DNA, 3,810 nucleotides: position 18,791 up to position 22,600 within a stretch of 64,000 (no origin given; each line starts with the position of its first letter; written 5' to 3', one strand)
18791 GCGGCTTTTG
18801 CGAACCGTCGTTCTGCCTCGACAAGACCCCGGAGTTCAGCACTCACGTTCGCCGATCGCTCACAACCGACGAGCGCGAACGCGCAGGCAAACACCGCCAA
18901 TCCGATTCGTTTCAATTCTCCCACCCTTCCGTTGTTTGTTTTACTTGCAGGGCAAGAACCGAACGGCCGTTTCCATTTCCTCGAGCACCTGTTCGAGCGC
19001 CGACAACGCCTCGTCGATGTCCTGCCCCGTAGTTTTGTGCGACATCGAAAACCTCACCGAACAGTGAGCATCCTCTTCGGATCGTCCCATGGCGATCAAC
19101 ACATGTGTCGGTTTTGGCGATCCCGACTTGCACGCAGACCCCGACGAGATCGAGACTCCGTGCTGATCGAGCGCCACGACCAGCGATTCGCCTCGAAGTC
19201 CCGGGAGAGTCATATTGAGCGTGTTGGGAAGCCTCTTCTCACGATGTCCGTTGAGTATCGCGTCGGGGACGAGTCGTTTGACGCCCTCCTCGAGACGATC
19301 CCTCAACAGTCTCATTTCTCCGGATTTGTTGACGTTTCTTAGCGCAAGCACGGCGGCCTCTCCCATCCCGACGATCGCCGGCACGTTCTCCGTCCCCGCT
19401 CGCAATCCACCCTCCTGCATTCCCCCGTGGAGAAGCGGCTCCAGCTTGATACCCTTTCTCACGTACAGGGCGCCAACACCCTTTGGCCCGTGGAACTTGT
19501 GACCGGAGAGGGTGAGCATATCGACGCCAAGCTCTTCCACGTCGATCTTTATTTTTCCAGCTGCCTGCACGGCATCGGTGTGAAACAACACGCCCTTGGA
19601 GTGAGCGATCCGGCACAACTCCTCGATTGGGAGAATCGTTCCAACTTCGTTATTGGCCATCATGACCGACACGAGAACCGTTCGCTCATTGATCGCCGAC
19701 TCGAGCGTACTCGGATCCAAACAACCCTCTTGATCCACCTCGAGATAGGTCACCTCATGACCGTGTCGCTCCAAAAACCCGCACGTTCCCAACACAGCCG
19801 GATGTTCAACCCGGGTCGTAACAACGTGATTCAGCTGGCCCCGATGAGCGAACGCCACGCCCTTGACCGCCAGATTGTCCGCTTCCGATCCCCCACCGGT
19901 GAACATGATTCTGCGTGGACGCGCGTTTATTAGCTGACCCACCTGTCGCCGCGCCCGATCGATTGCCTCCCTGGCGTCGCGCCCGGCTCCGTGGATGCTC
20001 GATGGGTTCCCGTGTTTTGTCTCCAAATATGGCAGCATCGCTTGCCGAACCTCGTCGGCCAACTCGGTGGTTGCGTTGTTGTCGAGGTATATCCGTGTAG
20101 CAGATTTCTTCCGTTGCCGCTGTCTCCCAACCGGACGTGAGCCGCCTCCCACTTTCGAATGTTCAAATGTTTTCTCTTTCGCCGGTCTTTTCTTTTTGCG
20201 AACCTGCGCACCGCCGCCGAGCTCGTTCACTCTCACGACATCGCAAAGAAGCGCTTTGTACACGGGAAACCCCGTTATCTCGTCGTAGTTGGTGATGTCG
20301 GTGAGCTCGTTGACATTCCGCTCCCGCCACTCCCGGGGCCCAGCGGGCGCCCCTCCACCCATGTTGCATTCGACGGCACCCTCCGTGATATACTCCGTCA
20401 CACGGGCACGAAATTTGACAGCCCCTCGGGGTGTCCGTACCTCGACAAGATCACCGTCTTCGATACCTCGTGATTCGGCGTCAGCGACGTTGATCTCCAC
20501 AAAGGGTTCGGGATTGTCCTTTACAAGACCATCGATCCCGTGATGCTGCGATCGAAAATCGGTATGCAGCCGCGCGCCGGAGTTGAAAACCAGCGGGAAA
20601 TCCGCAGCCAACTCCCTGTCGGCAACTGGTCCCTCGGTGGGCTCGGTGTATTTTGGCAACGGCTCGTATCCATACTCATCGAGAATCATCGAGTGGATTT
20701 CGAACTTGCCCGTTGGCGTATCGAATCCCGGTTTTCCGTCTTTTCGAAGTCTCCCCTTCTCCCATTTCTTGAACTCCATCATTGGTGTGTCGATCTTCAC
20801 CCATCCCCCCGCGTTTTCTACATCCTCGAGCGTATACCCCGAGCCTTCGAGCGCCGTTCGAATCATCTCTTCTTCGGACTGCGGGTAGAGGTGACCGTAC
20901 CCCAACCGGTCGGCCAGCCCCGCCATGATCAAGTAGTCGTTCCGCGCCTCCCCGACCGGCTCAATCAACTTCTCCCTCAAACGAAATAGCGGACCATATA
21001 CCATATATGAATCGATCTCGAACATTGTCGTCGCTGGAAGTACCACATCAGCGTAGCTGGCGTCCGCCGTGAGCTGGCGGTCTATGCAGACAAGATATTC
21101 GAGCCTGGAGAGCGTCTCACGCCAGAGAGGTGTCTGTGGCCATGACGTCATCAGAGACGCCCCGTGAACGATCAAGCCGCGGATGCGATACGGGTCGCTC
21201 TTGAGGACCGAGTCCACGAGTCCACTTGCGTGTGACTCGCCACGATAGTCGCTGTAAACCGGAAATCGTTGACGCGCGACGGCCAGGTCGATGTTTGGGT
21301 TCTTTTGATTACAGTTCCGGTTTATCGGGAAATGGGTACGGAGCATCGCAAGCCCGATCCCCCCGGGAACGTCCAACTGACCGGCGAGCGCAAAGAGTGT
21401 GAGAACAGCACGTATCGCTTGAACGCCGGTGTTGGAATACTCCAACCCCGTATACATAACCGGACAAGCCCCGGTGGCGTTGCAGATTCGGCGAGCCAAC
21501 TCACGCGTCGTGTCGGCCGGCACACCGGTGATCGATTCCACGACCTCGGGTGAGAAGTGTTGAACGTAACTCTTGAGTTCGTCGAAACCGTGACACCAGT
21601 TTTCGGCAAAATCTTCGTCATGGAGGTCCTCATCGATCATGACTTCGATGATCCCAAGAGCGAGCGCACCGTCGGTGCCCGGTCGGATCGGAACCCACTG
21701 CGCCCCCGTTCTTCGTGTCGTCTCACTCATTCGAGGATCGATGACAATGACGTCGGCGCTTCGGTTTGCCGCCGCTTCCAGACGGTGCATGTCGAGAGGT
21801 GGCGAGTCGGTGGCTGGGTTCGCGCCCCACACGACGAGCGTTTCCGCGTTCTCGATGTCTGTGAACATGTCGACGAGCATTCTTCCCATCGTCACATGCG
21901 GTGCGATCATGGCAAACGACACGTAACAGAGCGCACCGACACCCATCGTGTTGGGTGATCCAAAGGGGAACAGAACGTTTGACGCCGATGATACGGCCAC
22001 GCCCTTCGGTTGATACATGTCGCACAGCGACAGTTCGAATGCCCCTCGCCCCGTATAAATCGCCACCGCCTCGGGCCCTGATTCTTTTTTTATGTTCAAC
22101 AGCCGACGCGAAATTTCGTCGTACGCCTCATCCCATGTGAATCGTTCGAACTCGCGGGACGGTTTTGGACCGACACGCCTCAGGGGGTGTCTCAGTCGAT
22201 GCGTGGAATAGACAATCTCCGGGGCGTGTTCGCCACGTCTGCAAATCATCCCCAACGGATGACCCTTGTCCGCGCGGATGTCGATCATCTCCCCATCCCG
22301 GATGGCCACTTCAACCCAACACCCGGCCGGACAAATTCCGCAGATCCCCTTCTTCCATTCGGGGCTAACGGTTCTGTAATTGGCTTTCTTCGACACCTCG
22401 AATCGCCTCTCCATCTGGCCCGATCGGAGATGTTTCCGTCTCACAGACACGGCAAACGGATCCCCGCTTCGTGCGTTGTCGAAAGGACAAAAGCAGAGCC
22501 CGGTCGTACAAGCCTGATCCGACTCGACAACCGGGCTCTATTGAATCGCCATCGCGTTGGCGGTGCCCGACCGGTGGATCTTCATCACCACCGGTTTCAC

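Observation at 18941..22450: In-frame fusion of a bis-MGD molybdoenzyme with a complete NifS/IscS-type cysteine desulfurase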

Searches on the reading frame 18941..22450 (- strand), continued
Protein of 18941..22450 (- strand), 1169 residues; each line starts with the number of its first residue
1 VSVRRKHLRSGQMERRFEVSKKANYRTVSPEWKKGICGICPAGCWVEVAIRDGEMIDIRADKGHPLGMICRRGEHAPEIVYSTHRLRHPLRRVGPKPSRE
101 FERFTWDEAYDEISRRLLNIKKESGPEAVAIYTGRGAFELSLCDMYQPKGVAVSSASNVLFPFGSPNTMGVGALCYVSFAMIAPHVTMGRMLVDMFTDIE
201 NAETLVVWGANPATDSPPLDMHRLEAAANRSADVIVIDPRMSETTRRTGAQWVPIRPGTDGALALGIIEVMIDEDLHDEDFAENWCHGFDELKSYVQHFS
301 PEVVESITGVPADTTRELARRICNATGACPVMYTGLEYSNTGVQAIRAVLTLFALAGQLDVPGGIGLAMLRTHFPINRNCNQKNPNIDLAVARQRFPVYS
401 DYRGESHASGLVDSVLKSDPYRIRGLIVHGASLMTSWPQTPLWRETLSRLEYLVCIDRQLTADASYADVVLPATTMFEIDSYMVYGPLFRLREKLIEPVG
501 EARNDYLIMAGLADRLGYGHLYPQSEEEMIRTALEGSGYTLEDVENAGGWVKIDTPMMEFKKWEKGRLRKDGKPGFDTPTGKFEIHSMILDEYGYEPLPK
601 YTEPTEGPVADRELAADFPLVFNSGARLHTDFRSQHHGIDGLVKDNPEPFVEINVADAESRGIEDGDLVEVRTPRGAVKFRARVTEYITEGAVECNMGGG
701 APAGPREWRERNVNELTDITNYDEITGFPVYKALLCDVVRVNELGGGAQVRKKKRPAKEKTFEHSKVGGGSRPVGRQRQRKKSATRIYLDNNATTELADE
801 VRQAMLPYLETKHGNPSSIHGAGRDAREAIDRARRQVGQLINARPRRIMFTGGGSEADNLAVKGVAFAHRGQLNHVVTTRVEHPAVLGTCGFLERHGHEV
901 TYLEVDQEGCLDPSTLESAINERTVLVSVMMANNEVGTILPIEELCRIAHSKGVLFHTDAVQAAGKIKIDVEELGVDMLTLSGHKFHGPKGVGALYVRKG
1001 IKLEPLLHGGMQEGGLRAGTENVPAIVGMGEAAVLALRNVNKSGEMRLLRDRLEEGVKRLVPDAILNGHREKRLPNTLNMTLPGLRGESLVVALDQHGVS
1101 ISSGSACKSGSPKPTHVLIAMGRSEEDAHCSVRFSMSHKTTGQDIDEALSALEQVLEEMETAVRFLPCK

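Call 61: predict_structure(alignment_id=A1)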
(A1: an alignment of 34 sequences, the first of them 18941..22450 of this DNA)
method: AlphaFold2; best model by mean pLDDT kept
length: 1169 residues; sequences in the alignment: 34
mean_pLDDT: 57.1   pTM: 0.41
mean pLDDT of the five models: 57.1, 53.3, 51.0, 44.9, 42.0
residues with pLDDT >= 90: 139; 70-90: 296; 50-70: 188; < 50: 546
segments of 3 or more residues with pLDDT < 50: 1-27, 38-43, 64-79, 81-90, 94-101, 103-107, 112-114, 116-198, 210-218, 285-287, 334-341, 360-416, 418-509, 511-513, 515-519, 548-611, 623-638, 700-708, 710-735, 743-795, 1007-1020, 1105-1113, 1162-1169
pLDDT, mean of each block of 10 residues (from residue 1): 28 29 42 56 56 65 49 44 40 44 48 47 34 27 24 22 23 23 26 37 69 41 70 82 76 79 87 82 56 78 86 93 77 46 60 69 25 25 30 37 29 41 31 29 44 31 25 28 33 27 43 48 56 54 55 36 29 28 25 27 37 54 39 40 57 84 81 60 81 60 47 38 33 57 45 35 26 31 29 51 76 52 75 93 91 79 87 89 84 87 91 93 95 84 95 95 89 94 79 87 63 39 81 88 87 93 90 89 71 60 48 60 81 82 88 77 32
secondary structure, 60 per line:
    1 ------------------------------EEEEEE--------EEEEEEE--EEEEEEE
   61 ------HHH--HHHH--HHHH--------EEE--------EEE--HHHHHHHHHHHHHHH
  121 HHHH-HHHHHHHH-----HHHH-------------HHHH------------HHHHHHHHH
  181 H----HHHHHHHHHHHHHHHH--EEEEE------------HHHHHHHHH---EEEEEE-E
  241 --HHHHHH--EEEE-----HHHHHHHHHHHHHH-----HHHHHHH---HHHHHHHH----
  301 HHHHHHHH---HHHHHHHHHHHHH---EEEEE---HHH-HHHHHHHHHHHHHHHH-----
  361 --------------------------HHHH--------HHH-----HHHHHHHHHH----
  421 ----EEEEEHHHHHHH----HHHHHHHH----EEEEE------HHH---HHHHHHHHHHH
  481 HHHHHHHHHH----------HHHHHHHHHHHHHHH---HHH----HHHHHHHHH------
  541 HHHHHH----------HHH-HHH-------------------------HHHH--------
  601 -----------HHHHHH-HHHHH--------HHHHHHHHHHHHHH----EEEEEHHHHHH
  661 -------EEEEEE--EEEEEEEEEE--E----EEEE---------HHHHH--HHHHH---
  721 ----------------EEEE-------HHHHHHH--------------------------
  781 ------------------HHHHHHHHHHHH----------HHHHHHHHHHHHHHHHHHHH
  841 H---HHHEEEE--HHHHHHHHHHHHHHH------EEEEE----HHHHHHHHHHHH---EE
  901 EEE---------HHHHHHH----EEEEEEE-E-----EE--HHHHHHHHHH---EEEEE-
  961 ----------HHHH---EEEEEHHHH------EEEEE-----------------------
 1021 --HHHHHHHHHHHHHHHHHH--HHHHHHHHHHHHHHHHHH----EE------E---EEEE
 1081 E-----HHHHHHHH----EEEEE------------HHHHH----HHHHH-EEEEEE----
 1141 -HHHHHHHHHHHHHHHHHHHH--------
elements in order (helices of 4 or more, strands of 3 or more residues): E31-36 E45-51 E54-60 H72-75 H78-81 E90-92 E101-103 H106-124 H126-133 H139-142 H156-159 H172-181 H186-201 E204-208 H221-229 E233-238 H243-248 E251-254 H260-273 H279-285 H289-296 H301-308 H312-324 E328-332 H340-355 H387-390 H407-416 E425-429 H430-436 H441-448 E453-457 H470-490 H501-515 H526-534 H541-546 H589-592 H612-617 H619-623 H632-645 E650-654 H655-660 E668-673 E676-685 E693-696 H706-710 H713-717 E737-740 H748-754 H799-810 H821-841 E848-851 H854-868 E875-879 H884-895 E899-903 H913-919 E924-930 H942-951 E955-959 H971-974 E978-982 H983-986 E993-997 H1023-1040 H1043-1060 E1077-1081 H1087-1094 E1099-1103 H1116-1120 H1125-1129 E1131-1136 H1142-1161
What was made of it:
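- My AlphaFold model was too poor to check the relay geometry (pLDDT 57, pTM 0.41; call 61).
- Tried and rejected: An AlphaFold2 model of the full protein from a 34-sequence alignment gave mean pLDDT 57 and pTM 0.41, with the Mo module largely below 50 (call 61).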

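Call 63: find_encoding_contigs(protein=P0016, flank=10000, max_places=2)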
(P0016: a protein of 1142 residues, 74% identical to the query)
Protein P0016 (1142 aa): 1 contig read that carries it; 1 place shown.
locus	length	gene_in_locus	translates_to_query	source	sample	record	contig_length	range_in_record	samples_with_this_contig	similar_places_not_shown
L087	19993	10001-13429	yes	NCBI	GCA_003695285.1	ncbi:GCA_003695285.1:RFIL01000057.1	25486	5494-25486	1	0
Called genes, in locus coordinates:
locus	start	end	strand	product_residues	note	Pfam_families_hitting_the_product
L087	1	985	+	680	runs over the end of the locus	-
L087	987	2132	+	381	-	PF13472:Lipase_GDSL_2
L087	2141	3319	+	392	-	PF13439:Glyco_transf_4, PF20706:GT4-conflict, PF00534:Glycos_transf_1, PF13692:Glyco_trans_1_4, PF13524:Glyco_trans_1_2 (weak)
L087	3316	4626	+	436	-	PF13439:Glyco_transf_4, PF13477:Glyco_trans_4_2 (weak), PF00534:Glycos_transf_1, PF13692:Glyco_trans_1_4, PF13524:Glyco_trans_1_2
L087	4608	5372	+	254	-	PF01522:Polysacc_deac_1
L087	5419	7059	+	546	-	-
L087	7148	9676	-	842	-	PF15902:Sortilin-Vps10 (faint), PF14870:PSII_BNR, PF01546:Peptidase_M20 (weak), PF04389:Peptidase_M28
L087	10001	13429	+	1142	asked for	PF04879:Molybdop_Fe4S4 (weak), PF00384:Molybdopterin, PF01568:Molydop_binding, PF00266:Aminotran_5, PF01041:DegT_DnrJ_EryC1, PF01212:Beta_elim_lyase (faint)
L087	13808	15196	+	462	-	PF19572:PorV (faint)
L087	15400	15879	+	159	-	PF00072:Response_reg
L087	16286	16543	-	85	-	-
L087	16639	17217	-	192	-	-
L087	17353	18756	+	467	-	PF04892:VanZ-LLP1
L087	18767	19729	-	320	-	PF03266:NTPase_1 (faint), PF03308:MeaB, PF00009:GTP_EFTU (faint), PF02492:cobW (faint)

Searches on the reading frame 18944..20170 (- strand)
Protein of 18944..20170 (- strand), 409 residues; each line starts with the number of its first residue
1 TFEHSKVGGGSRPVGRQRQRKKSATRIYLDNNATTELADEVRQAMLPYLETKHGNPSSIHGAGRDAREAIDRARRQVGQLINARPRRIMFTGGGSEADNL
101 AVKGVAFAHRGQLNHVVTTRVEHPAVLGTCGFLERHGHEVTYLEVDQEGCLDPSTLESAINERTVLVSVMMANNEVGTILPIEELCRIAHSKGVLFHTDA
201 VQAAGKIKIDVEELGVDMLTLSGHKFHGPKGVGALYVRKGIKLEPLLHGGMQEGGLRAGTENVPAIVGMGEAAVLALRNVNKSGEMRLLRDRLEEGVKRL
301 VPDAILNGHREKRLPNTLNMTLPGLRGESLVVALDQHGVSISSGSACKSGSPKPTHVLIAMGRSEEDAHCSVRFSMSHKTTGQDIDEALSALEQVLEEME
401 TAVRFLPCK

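Call 15: search_solved_structures(query=window:18944-20170:-, max_evalue=1e-20, show_alignments=1)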
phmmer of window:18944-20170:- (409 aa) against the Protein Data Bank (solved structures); distinct sequences matched with E-value up to 1e-20: 62 (the best 60 are shown).
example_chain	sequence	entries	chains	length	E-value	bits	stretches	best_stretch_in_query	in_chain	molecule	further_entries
9wep_A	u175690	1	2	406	9.7e-110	370.5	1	24-400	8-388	cysteine desulfurase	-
9wer_A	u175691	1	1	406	1.2e-107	363.7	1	24-400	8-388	cysteine desulfurase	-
9wew_A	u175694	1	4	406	1.7e-107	363.2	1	24-400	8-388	cysteine desulfurase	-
9wf8_A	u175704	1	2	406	4.3e-107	361.8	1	24-400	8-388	cysteine desulfurase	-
9wfb_A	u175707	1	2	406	2.9e-106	359.1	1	24-400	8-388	cysteine desulfurase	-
9wfe_A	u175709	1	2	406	3.8e-105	355.4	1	24-400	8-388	cysteine desulfurase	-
9wfy_A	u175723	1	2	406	2.5e-103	349.4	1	24-400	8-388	cysteine desulfurase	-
5zsp_A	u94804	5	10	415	7.1e-100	338.1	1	25-400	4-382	Cysteine desulfurase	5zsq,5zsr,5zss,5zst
5wt2_A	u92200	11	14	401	6.9e-99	334.8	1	25-395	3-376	Cysteine desulfurase IscS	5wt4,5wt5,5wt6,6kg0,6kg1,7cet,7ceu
4r5f_A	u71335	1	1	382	1.5e-98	333.7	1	28-400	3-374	Cysteine desulfurase IscS 2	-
4eb5_A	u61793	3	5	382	1e-97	330.9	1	28-400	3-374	Probable cysteine desulfurase 2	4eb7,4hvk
8tvt_A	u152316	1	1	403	4.9e-96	325.4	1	25-392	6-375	Cysteine desulfurase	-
5wkp_A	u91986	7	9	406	5e-96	325.4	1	25-392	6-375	Cysteine desulfurase, mitochondrial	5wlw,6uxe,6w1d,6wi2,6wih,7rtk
5usr_A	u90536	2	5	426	5.3e-96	325.3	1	23-392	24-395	Cysteine desulfurase, mitochondrial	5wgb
8pk8_A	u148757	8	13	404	6.5e-96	325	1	26-392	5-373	Cysteine desulfurase | Isoform Mitochondrial of Cysteine desulfurase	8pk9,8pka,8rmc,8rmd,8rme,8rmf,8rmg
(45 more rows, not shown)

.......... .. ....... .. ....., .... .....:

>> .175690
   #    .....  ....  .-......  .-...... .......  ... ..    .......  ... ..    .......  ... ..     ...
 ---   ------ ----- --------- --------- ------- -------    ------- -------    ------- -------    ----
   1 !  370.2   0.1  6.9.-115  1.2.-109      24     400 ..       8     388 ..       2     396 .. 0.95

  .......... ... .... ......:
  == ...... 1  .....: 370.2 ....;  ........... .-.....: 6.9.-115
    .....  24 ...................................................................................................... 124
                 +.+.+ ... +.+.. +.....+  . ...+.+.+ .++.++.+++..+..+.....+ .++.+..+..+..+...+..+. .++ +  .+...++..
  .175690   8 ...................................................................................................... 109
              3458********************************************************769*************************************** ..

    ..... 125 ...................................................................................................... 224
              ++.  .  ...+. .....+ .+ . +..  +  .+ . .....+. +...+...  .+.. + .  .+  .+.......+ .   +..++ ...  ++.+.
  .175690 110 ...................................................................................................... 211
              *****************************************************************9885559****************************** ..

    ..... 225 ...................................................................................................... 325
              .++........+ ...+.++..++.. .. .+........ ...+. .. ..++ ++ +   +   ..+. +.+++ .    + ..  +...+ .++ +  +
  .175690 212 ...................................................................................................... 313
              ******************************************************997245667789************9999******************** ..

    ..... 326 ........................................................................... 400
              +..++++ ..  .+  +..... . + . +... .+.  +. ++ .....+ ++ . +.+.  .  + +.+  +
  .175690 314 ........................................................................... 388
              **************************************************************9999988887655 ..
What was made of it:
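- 19013..20092 (-): Class-V (NifS/IscS-type) cysteine desulfurase module, residues 787-1146. Best PDB hit is cysteine desulfurase 9wep at 370 bits (call 15).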
